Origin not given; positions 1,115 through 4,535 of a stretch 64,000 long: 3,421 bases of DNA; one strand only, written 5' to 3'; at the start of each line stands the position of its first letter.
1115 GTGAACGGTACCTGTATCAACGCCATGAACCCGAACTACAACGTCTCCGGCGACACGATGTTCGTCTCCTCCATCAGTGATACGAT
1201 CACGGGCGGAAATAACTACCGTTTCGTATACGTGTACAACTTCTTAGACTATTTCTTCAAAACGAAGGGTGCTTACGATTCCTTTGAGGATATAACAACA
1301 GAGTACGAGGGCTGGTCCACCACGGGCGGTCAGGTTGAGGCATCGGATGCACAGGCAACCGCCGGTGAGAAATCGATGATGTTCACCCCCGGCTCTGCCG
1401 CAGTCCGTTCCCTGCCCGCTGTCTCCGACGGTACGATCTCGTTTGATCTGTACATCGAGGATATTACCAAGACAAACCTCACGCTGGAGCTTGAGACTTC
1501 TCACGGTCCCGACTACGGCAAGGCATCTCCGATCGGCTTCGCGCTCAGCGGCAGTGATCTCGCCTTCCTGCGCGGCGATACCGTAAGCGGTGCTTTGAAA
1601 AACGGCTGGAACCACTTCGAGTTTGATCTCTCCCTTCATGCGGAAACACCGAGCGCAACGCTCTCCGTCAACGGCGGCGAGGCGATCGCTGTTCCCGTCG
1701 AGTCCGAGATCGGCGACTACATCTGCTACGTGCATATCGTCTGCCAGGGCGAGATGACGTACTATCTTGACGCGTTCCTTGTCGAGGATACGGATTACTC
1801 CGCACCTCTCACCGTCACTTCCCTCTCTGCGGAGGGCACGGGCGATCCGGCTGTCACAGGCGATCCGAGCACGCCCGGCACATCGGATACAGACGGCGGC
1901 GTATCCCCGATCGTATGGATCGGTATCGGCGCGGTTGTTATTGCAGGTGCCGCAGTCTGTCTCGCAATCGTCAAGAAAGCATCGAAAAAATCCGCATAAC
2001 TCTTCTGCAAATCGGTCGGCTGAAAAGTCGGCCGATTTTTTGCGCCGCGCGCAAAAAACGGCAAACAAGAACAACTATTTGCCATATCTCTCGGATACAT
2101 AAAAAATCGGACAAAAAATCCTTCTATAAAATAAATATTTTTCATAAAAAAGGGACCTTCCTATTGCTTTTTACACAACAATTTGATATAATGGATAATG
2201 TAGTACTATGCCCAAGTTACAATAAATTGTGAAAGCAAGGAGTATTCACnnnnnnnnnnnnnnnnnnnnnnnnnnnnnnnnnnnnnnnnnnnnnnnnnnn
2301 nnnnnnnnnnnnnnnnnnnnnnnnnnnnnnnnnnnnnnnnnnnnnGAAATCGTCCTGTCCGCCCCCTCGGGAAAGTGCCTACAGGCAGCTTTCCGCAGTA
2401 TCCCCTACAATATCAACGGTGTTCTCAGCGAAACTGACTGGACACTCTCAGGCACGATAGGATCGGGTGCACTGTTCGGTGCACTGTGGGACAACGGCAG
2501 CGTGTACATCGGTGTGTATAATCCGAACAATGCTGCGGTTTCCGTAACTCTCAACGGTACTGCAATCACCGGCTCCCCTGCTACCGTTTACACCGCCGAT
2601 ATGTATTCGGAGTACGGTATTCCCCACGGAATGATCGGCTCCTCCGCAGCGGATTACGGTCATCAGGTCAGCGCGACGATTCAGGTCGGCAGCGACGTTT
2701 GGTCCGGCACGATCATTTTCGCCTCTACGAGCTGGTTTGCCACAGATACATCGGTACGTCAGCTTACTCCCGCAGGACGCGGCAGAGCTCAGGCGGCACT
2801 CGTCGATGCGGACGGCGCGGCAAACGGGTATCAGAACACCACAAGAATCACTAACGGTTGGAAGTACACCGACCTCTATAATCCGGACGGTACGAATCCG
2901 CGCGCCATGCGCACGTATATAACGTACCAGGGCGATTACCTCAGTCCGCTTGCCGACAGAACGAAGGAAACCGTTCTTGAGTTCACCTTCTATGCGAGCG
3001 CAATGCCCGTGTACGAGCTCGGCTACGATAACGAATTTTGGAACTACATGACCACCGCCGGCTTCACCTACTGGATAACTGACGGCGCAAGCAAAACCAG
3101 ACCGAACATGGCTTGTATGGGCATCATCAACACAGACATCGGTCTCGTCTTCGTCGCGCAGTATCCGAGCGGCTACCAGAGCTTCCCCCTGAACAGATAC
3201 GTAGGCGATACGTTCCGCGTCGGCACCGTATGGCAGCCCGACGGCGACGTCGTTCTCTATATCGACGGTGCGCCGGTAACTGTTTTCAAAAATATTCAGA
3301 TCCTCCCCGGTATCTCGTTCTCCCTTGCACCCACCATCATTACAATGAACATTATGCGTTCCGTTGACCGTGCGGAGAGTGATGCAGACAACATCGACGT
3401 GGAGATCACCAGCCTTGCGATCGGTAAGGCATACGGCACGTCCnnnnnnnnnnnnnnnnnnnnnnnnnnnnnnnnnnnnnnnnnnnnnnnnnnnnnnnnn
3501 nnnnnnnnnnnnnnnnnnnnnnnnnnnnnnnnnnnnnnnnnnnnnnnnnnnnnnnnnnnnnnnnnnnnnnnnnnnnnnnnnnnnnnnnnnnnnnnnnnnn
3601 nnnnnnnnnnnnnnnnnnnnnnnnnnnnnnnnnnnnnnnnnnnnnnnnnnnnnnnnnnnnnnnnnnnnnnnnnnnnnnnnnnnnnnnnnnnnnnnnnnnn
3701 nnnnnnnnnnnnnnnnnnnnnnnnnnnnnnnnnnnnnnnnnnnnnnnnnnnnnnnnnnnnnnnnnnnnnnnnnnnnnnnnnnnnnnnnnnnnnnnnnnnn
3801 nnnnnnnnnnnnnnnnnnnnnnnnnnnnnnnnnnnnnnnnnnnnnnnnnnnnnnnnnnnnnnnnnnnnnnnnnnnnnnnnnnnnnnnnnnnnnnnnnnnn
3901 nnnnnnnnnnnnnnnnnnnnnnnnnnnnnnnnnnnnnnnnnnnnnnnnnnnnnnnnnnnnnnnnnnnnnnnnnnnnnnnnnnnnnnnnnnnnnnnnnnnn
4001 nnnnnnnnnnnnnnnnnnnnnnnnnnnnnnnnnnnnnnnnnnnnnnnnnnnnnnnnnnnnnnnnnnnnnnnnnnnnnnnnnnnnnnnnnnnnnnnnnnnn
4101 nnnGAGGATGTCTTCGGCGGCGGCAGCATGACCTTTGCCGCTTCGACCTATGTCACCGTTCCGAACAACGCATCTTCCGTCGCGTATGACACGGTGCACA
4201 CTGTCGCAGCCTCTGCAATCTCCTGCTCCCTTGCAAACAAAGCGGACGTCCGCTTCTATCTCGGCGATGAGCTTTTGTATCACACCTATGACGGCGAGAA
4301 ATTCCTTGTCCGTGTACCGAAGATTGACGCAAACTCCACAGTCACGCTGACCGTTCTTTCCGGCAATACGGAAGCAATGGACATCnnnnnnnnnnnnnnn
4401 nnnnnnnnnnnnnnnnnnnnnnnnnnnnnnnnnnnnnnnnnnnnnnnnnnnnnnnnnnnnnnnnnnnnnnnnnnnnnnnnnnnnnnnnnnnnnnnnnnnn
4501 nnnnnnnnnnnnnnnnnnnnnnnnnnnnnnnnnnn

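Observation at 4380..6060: Sialidase-like four-Asp-box propeller flanked by DUF2341-like and LamG-like modules, with family-invariant Arg/Glu motifs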

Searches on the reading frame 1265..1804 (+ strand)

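Call 44: search_protein_families(library=pfam, proteins=[window:1265-1804:+], max_evalue=1)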
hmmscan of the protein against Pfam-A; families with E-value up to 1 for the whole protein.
window:1265-1804:+ (180 aa): 2 families
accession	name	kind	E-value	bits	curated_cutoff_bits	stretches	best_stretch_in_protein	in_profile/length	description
PF09898.14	DUF2125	-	0.0045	17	24.2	1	11-46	207-241/319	Uncharacterized protein conserved in bacteria (DUF2125)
PF09458.16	H_lectin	-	0.24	12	24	1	57-80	30-53/67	H-type lectin domain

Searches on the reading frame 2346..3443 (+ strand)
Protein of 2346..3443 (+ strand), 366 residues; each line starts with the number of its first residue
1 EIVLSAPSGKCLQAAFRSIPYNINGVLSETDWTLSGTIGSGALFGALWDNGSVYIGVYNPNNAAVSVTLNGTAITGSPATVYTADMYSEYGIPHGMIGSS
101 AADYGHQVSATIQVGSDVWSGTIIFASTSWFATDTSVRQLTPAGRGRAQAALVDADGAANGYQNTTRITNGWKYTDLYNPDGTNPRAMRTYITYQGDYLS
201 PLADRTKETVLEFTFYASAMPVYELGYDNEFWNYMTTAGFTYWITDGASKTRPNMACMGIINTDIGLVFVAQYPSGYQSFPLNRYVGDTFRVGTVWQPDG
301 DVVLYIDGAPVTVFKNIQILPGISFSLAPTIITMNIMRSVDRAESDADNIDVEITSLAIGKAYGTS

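Call 44: search_protein_families(library=pfam, proteins=[window:2346-3443:+], max_evalue=1)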
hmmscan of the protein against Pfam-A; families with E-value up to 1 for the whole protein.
window:2346-3443:+ (366 aa): 1 family
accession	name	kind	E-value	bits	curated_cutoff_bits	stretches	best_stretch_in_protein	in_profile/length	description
PF10916.13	DUF2712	-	0.14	13.3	22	1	159-195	16-51/111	Protein of unknown function (DUF2712)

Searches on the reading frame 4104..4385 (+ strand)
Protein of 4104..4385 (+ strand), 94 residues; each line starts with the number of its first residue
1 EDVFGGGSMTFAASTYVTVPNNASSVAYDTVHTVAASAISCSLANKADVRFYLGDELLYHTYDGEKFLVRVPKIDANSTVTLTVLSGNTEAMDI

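Call 44: search_protein_families(library=pfam, proteins=[window:4104-4385:+], max_evalue=1)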
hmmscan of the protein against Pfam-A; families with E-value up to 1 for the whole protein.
window:4104-4385:+ (94 aa): 1 family
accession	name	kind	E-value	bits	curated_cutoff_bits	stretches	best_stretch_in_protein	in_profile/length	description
PF10102.14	DUF2341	-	0.014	16.3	23.4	1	48-92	4-56/84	Domain of unknown function (DUF2341)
